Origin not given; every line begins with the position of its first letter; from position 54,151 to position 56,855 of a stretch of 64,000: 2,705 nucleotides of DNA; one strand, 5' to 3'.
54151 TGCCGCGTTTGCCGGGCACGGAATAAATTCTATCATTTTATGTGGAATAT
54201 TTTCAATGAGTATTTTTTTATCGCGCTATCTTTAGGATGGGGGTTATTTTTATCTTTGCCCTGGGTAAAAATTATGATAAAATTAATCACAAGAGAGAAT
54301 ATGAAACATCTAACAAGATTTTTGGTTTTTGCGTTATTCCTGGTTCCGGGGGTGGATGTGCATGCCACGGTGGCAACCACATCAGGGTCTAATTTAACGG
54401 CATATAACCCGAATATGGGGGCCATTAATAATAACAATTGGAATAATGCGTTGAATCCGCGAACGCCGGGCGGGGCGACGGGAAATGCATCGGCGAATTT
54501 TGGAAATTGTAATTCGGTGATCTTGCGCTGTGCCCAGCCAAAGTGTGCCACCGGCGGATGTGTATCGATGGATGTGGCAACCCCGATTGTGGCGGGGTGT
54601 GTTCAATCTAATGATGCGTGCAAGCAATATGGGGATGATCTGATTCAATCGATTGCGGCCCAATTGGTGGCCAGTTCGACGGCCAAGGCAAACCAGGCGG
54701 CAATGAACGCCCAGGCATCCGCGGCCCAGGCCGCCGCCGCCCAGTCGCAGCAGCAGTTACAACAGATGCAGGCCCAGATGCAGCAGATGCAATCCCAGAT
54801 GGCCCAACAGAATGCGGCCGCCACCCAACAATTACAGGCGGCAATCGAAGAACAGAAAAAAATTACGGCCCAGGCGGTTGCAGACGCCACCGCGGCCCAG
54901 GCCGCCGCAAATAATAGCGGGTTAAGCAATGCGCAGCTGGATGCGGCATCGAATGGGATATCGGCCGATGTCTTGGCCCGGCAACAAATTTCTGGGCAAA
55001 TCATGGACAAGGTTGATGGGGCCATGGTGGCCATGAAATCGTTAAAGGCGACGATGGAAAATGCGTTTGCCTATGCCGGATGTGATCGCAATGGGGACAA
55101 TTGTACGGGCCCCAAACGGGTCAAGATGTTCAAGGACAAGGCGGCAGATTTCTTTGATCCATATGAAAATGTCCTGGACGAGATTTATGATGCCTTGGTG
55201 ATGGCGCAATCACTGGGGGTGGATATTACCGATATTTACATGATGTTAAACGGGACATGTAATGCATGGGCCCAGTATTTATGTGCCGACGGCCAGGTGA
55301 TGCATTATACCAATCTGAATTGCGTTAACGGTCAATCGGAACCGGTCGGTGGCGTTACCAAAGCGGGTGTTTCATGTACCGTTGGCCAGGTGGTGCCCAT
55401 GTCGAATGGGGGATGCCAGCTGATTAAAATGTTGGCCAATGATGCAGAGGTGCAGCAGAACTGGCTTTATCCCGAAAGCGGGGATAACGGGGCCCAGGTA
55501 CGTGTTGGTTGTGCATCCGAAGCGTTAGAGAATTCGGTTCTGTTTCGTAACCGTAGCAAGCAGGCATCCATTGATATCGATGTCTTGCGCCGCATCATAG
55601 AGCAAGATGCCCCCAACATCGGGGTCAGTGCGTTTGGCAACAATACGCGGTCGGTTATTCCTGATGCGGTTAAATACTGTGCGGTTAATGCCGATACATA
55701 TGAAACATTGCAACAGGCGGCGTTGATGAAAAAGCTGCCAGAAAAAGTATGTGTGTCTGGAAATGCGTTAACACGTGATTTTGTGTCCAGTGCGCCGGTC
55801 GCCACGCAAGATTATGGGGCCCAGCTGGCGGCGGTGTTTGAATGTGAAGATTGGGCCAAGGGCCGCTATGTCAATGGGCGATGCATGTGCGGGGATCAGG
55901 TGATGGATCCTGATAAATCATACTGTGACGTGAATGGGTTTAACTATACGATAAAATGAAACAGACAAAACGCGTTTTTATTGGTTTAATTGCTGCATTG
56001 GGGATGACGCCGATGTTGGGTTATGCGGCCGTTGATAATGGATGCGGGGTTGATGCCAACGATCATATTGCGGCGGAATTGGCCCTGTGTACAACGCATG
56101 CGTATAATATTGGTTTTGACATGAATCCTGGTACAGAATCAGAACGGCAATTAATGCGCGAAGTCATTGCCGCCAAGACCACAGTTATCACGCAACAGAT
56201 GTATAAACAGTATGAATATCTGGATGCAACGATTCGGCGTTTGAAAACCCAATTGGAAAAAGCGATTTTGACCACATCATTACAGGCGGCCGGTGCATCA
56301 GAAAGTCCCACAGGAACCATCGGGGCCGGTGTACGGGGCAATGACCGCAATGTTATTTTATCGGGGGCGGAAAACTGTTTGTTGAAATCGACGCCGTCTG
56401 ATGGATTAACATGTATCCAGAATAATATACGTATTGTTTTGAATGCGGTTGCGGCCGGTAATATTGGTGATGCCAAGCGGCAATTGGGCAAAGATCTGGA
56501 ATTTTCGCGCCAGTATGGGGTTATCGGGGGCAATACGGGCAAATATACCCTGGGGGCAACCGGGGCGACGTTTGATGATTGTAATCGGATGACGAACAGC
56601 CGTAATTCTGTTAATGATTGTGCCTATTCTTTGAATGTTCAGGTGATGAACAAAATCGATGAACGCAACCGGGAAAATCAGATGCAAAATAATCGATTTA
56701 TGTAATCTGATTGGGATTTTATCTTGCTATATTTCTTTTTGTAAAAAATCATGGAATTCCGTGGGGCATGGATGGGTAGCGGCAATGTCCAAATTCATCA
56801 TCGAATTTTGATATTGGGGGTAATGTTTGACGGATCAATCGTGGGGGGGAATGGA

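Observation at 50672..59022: Locus of four signal-peptide-bearing, cysteine-rich orphan proteins (1062, 552, 249 and 428 aa)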

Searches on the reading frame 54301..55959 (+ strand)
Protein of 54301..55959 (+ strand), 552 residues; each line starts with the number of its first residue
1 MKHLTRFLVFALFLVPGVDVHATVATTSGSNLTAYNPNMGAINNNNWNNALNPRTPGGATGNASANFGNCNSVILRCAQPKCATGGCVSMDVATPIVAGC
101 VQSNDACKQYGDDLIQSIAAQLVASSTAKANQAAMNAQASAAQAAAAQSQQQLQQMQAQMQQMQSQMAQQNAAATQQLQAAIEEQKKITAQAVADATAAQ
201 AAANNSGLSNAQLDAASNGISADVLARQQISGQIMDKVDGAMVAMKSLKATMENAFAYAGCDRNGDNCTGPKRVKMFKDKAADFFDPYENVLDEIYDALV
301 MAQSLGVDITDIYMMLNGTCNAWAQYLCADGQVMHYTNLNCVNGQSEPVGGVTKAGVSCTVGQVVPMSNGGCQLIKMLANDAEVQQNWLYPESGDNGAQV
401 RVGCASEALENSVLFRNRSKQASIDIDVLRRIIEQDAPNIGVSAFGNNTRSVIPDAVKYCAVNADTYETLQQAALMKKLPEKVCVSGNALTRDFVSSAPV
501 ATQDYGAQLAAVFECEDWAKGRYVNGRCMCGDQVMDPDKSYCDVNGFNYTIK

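Call 3: search_protein_families(library=pfam, proteins=[window:54301-55959:+], max_evalue=1)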
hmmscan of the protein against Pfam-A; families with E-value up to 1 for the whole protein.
window:54301-55959:+ (552 aa): 8 families
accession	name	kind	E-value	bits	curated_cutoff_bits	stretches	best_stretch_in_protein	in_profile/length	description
PF03153.18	TFIIA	-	5.7e-05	23.7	36.2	1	105-244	145-291/415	Transcription factor IIA, alpha/beta subunit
PF11068.13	YlqD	-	0.063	14.1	27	1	141-198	24-81/131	YlqD protein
PF17061.10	PARM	-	0.12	12.9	35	1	119-223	47-149/296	PARM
PF06810.17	Phage_scaffold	-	0.52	10.7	35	1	130-256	27-149/170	Phage capsid assembly scaffolding protein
PF02862.22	DDHD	-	0.53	10.8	28.3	1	106-202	97-200/258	DDHD domain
PF04636.18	PA26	-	0.59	9.5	29.4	1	97-201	170-272/445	PA26 p53-induced protein (sestrin)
PF05859.17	Mis12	-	0.65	10.1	25.7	0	147-254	108-194/231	Mis12 protein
PF13012.11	MitMem_reg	-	0.68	10.3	26.6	0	118-197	5-85/113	Maintenance of mitochondrial structure and function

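Call 4: search_protein_families(library=ncbifam, proteins=[window:54301-55959:+], max_evalue=1)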
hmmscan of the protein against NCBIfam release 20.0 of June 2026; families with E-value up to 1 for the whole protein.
window:54301-55959:+ (552 aa): 9 families
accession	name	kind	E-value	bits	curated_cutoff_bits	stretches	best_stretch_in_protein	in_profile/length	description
NF005269.0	PRK06771.1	equivalog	0.14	12.8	90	1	147-190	26-71/97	hypothetical protein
NF004561.0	PRK05901.1-3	equivalog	0.26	10.4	582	1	125-207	48-138/537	RNA polymerase sigma factor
NF045622.1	Npun_F5560_fam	hypoth_equivalog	0.34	11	125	1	111-184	14-86/156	Npun_F5560 family protein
NF008438.0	PRK11281.1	equivalog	0.45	8.1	991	1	114-218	126-234/1113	mechanosensitive channel MscK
NF008074.0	PRK10811.1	equivalog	0.48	8.1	908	1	77-229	824-969/1068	ribonuclease E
NF052608.1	TrhMmycExpMmpL3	equivalog_domain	0.5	8.5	1400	1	93-228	859-988/992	trehalose monomycolate exporter MmpL3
NF005846.3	PRK07764.1-6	equivalog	0.59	9.1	625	1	97-255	436-598/628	DNA polymerase III subunit gamma and tau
NF050014.1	HpsJ_like_B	equivalog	0.67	9.6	260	1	131-197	159-225/254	hormogonium polysaccharide biosynthesis protein HpsJ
NF052682.1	morpho_FcmC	equivalog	0.68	10.2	90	0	142-200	80-138/159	filament morphology membrane protein FcmC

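Call 18: find_homologous_proteins(query=window:54301-55959:+, max_evalue=0.001)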
Query window:54301-55959:+ (552 aa): 1301 proteins with E <= 0.001 among 8000 candidates; the best 120 are listed.
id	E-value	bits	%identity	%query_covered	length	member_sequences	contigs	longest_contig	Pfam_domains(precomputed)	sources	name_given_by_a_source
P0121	0.0e+0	1223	100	100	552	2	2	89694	-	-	-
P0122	1.1e-214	732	65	98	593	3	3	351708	PF03153.19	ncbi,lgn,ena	-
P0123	2.1e-207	708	61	98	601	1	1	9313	-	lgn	-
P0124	1.1e-202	692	64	91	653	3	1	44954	-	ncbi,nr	ncbi:MAG: hypothetical protein K2L95_01770 [Alphaproteobacteria bacterium]|nr:hypothetical protein [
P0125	3.3e-200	684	65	95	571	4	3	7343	PF03153.19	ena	-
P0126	6.1e-200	683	61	96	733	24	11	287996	-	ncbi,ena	-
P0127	3.9e-199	681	65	89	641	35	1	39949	-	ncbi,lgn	-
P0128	1.8e-198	679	61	96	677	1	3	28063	-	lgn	-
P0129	2.0e-196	672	60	96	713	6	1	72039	-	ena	-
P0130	2.0e-196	672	61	96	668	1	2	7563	-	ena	-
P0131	4.6e-196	671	59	97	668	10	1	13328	-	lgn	-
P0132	1.0e-195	670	60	96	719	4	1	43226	-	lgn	-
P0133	1.3e-195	669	62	91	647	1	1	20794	-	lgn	-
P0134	1.5e-195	669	60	96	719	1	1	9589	-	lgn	-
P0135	1.6e-195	669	60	96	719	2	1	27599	-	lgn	-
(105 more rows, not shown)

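Call 41: search_solved_structures(query=A3, max_evalue=10)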
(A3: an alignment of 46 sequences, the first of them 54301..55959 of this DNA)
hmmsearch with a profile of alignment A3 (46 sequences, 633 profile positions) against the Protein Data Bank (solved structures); distinct sequences matched with E-value up to 10: 8.
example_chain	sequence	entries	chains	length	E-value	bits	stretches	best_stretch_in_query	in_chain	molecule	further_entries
7x5d_A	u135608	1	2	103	0.19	13.3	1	103-181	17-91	Lamin-A/C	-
8xvg_M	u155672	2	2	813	0.64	11.6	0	124-204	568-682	Isoform 2 of Enhancer of polycomb homolog 1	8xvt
4gdo_A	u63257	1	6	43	1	10.9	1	164-201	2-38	Plectin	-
9cfs_A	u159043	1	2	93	2.1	9.9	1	149-212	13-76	Long regulatory protein rop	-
6kww_M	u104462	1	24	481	3.2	9.3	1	157-256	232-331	ATP-dependent protease ATPase subunit HslU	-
7emf_D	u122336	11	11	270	3.7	9.1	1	155-232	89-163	Mediator of RNA polymerase II transcription subunit 4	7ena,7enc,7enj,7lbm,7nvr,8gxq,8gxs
8t1i_B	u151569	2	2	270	5.3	8.6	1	155-232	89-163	Mediator of RNA polymerase II transcription subunit 4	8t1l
9bht_A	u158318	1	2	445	6.8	8.2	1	135-172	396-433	CiSeptin-2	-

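Call 67: search_protein_families(library=phrogs, proteins=[window:54301-55959:+], max_evalue=0.01)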
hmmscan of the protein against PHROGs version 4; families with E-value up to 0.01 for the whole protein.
window:54301-55959:+ (552 aa): 1 family
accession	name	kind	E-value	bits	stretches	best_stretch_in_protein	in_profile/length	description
phrog_4242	-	tail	0.0043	17.4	1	125-267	209-352/628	tail fiber protein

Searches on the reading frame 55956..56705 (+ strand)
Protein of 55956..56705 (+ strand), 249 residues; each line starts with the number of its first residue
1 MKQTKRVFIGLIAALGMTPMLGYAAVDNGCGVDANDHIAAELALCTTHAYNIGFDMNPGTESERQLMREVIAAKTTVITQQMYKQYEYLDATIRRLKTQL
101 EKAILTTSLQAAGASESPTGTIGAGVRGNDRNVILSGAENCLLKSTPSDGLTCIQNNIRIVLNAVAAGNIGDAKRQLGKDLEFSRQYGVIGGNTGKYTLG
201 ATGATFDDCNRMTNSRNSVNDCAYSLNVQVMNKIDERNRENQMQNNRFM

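Call 3: search_protein_families(library=pfam, proteins=[window:55956-56705:+], max_evalue=1)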
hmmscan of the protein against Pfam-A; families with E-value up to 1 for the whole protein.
window:55956-56705:+ (249 aa): 0 families

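Call 4: search_protein_families(library=ncbifam, proteins=[window:55956-56705:+], max_evalue=1)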
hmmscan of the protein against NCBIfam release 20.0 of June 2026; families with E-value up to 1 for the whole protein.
window:55956-56705:+ (249 aa): 2 families
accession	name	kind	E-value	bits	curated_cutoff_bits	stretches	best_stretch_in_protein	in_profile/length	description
NF003816.0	PRK05406.1-5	subfamily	0.033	13.7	213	1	29-101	33-105/246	5-oxoprolinase subunit PxpA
NF008325.0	PRK11114.1-3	equivalog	0.081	10.9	922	1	75-181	37-140/766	cellulose biosynthesis cyclic di-GMP-binding regulatory protein BcsB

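Call 67: search_protein_families(library=phrogs, proteins=[window:55956-56705:+], max_evalue=0.01)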
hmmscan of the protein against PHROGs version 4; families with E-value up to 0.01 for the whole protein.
window:55956-56705:+ (249 aa): 0 families
